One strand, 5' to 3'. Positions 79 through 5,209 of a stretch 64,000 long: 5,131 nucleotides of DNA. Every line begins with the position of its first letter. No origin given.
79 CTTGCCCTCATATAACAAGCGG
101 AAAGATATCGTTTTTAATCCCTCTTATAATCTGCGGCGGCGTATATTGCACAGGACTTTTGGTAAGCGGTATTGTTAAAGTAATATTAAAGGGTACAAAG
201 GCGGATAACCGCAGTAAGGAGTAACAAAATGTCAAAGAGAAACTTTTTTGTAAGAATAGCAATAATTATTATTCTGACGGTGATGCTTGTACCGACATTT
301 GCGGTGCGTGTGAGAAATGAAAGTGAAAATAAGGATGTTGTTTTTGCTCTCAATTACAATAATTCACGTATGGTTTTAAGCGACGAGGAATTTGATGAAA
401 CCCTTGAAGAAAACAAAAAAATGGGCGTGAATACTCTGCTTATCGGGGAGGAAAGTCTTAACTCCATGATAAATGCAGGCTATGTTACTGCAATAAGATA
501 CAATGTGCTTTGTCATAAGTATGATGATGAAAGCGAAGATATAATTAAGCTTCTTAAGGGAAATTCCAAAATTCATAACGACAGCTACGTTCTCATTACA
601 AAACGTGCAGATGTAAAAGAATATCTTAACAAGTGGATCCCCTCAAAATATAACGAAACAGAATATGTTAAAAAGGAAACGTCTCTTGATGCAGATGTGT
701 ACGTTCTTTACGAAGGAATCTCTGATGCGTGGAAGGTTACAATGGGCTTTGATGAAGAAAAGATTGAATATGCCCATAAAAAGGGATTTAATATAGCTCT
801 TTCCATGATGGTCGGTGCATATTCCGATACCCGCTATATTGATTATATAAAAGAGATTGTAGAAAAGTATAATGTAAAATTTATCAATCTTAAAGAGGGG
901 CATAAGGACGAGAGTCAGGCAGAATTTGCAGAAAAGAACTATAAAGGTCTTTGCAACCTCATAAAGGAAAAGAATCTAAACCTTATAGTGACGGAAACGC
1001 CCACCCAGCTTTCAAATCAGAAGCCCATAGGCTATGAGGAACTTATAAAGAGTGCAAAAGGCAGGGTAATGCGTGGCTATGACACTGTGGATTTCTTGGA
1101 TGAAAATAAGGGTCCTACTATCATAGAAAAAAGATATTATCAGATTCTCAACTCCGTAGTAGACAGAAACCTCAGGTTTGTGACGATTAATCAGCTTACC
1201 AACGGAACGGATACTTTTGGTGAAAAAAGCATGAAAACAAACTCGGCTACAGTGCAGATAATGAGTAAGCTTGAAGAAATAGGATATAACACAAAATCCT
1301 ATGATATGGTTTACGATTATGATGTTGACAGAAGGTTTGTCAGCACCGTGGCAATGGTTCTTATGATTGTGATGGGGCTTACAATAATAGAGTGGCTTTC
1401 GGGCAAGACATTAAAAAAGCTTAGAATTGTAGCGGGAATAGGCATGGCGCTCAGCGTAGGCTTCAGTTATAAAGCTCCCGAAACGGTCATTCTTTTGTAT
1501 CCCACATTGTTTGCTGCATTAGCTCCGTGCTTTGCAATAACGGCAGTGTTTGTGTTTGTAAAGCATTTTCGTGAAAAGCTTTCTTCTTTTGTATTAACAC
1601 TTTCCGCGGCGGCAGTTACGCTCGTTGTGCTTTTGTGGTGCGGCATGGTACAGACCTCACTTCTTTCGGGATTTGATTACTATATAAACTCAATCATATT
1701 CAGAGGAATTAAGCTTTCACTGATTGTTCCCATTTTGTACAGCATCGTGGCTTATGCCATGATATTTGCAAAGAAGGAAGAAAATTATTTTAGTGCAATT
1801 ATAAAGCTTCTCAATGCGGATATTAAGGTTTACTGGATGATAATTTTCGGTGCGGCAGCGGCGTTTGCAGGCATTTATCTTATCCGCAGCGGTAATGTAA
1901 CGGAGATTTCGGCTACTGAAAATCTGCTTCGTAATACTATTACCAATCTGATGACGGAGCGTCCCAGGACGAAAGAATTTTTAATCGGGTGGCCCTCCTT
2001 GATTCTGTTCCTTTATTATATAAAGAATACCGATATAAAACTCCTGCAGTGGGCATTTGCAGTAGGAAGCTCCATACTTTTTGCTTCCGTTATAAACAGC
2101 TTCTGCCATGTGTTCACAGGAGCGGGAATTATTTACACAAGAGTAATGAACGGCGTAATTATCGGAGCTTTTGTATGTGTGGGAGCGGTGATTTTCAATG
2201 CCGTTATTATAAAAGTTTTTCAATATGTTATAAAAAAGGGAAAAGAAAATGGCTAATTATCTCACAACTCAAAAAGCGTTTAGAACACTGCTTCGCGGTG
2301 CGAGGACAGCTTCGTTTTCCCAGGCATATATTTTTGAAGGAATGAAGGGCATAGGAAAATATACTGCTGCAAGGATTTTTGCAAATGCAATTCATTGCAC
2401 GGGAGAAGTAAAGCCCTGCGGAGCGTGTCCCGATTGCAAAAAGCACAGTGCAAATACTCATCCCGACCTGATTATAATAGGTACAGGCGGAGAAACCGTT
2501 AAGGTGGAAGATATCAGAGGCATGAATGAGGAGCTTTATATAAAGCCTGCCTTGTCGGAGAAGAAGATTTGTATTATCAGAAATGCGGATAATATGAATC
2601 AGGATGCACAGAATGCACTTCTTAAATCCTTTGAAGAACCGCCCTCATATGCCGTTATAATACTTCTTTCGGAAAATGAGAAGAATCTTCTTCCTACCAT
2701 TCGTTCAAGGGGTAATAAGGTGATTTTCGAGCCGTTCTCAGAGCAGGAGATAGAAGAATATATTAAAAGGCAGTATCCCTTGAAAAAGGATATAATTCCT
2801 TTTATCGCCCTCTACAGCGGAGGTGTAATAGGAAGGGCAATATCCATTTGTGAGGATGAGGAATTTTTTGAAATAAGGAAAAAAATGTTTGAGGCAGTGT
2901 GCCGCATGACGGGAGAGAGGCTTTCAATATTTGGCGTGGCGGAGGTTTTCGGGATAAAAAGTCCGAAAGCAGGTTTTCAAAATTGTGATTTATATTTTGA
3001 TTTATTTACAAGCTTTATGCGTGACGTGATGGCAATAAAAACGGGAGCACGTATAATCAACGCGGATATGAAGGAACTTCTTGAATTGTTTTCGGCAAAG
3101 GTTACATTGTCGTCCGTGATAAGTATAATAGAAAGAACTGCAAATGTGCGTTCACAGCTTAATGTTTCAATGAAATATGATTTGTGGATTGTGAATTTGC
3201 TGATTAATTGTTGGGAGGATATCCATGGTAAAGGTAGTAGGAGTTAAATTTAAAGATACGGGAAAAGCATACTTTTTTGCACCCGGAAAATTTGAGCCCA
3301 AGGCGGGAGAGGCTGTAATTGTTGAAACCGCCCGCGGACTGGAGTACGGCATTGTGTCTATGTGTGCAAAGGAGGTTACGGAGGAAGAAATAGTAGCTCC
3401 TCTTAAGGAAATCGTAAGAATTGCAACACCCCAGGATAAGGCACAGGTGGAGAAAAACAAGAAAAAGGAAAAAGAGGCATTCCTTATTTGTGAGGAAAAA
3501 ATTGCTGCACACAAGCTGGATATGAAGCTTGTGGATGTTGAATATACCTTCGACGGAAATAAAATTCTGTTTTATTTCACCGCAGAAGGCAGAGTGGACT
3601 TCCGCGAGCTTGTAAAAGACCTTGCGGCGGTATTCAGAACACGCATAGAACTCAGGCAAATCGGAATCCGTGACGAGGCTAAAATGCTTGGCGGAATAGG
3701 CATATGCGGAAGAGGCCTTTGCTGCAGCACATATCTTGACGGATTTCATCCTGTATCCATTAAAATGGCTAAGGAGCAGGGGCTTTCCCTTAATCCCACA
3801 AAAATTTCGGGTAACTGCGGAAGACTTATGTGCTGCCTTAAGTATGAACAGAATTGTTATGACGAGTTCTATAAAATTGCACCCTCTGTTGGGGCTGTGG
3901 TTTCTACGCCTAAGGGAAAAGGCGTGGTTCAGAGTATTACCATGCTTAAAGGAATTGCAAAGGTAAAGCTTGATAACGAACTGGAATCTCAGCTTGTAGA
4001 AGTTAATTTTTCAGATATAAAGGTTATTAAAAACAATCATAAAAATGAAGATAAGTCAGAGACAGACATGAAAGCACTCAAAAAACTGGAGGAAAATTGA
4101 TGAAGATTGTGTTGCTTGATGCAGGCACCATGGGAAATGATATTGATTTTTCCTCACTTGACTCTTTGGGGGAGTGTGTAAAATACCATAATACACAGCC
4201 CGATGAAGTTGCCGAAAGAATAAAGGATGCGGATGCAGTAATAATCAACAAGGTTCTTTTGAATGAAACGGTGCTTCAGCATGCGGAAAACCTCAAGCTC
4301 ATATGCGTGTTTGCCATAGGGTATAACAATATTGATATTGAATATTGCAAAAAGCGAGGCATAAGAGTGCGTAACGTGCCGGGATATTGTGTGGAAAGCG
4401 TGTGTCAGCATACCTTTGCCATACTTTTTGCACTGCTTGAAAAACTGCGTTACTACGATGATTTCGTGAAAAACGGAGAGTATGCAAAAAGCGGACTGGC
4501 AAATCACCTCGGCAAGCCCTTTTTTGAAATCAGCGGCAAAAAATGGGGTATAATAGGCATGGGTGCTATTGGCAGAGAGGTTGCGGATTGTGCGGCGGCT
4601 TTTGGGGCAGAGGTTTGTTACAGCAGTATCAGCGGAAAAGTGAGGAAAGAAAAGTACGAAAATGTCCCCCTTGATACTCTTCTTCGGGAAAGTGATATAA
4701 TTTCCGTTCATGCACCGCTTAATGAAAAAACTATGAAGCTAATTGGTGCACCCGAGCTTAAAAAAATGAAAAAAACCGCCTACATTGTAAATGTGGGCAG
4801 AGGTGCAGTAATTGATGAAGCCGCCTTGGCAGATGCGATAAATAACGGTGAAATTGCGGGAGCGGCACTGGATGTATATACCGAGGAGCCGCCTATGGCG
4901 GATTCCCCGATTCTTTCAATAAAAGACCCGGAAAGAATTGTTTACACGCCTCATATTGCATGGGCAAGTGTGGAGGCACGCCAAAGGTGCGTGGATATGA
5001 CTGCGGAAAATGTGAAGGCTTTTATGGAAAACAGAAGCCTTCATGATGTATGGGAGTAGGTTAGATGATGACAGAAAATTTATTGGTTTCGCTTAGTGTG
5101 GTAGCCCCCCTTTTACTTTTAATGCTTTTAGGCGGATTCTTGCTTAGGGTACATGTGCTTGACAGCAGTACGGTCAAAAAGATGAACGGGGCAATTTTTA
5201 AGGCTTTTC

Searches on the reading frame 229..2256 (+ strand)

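Call 57: search_protein_families(library=pfam, proteins=[window:229-2256:+], max_evalue=0.00001)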
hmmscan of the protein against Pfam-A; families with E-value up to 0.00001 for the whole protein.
window:229-2256:+ (675 aa): 1 family
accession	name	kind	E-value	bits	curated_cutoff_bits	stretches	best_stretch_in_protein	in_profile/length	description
PF18949.5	DUF5693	-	7.7e-84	282.7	29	1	36-659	2-607/609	Family of unknown function (DUF5693)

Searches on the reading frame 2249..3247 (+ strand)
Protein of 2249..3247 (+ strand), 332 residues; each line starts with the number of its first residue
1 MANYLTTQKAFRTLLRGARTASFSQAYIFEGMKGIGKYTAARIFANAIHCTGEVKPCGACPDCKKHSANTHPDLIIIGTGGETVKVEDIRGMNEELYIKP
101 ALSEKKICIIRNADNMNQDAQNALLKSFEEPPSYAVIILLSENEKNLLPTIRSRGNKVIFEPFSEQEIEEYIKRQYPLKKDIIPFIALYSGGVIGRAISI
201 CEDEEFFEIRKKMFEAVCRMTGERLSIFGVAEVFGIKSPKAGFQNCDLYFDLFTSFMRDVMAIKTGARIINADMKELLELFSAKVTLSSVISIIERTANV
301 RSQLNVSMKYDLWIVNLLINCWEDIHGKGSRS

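Call 57: search_protein_families(library=pfam, proteins=[window:2249-3247:+], max_evalue=0.00001)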
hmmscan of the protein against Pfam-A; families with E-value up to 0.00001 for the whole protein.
window:2249-3247:+ (332 aa): 1 family
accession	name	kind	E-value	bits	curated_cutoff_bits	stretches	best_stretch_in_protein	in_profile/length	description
PF13177.12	DNA_pol3_delta2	-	8.2e-48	162.9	27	1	8-163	3-160/161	DNA polymerase III, delta subunit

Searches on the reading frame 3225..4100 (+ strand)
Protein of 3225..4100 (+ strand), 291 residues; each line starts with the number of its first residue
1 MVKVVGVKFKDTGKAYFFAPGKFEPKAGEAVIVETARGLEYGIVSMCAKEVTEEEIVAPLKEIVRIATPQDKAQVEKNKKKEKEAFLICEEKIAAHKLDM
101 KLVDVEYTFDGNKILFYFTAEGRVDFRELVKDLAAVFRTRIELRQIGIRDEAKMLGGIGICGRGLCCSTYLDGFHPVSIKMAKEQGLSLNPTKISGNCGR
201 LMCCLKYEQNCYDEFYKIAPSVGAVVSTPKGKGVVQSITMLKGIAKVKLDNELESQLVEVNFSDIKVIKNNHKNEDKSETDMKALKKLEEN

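Call 57: search_protein_families(library=pfam, proteins=[window:3225-4100:+], max_evalue=0.00001)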
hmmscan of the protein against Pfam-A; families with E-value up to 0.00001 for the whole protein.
window:3225-4100:+ (291 aa): 1 family
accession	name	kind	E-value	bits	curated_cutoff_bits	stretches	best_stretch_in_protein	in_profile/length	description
PF04468.17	PSP1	-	3.2e-39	133.6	27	1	61-146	1-86/86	PSP1 C-terminal conserved region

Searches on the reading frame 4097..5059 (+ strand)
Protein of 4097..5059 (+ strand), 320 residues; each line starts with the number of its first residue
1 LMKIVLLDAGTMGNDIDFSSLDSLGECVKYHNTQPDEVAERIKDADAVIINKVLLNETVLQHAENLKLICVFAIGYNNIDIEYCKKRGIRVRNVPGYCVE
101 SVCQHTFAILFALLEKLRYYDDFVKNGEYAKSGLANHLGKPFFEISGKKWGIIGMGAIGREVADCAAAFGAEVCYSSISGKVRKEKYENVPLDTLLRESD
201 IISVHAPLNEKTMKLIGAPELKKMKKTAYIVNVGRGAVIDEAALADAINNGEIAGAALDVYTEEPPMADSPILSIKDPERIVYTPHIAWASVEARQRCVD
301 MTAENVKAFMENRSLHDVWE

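Call 57: search_protein_families(library=pfam, proteins=[window:4097-5059:+], max_evalue=0.00001)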
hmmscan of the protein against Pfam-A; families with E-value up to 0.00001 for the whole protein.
window:4097-5059:+ (320 aa): 2 families
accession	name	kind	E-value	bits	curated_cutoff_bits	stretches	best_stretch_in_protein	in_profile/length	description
PF02826.25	2-Hacid_dh_C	-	5e-55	186.1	25.1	1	108-288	2-178/178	D-isomer specific 2-hydroxyacid dehydrogenase, NAD binding domain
PF00389.36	2-Hacid_dh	-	2.5e-31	108.5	24.6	1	24-316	15-130/134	D-isomer specific 2-hydroxyacid dehydrogenase, catalytic domain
